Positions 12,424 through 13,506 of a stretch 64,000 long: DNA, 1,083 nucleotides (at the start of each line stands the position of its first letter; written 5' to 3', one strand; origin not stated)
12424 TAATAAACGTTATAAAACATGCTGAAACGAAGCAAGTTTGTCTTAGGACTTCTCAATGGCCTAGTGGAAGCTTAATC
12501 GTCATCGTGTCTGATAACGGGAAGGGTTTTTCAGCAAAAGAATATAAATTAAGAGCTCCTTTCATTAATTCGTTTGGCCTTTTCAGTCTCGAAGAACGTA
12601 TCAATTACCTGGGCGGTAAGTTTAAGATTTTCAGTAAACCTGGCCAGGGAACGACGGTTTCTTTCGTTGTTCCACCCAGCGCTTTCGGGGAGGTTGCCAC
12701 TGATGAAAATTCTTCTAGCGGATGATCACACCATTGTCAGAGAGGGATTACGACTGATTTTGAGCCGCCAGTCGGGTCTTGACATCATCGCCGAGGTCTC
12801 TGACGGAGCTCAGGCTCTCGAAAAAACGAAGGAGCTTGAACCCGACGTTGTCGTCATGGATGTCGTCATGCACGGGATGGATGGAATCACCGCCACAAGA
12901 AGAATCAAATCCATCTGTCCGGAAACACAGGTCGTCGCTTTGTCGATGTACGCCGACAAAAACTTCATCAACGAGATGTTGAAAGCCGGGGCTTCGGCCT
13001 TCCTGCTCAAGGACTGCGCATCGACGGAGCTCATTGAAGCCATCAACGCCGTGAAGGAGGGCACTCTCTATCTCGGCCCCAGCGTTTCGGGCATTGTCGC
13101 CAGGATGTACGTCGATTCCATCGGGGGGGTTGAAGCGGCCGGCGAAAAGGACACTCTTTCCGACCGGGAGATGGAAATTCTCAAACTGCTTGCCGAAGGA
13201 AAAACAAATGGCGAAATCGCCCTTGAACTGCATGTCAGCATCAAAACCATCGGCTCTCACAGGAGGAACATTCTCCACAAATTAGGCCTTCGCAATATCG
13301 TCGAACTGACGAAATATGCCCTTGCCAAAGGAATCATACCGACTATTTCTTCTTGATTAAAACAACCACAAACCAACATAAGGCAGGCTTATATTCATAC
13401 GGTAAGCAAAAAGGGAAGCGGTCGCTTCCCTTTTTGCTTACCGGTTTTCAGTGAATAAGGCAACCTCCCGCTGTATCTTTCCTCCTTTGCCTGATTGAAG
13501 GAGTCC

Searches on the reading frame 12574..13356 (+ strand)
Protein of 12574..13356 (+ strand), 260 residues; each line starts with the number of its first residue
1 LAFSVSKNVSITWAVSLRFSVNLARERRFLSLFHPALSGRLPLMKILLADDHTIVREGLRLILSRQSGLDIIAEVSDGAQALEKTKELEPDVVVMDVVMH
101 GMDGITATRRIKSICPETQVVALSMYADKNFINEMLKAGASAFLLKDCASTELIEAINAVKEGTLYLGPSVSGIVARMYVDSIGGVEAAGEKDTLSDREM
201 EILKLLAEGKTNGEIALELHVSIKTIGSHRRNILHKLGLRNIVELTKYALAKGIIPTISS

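Call 61: search_protein_families(library=pfam, proteins=[window:12574-13356:+], max_evalue=0.0001)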
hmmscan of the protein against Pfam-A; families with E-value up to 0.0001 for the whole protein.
window:12574-13356:+ (260 aa): 2 families
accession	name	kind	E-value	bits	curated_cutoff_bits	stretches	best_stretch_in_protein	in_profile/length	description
PF00072.30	Response_reg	-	1.3e-28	99.8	30.2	1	46-158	1-111/111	Response regulator receiver domain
PF00196.25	GerE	-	5.9e-19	67.9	23.5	1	193-249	1-57/57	Bacterial regulatory proteins, luxR family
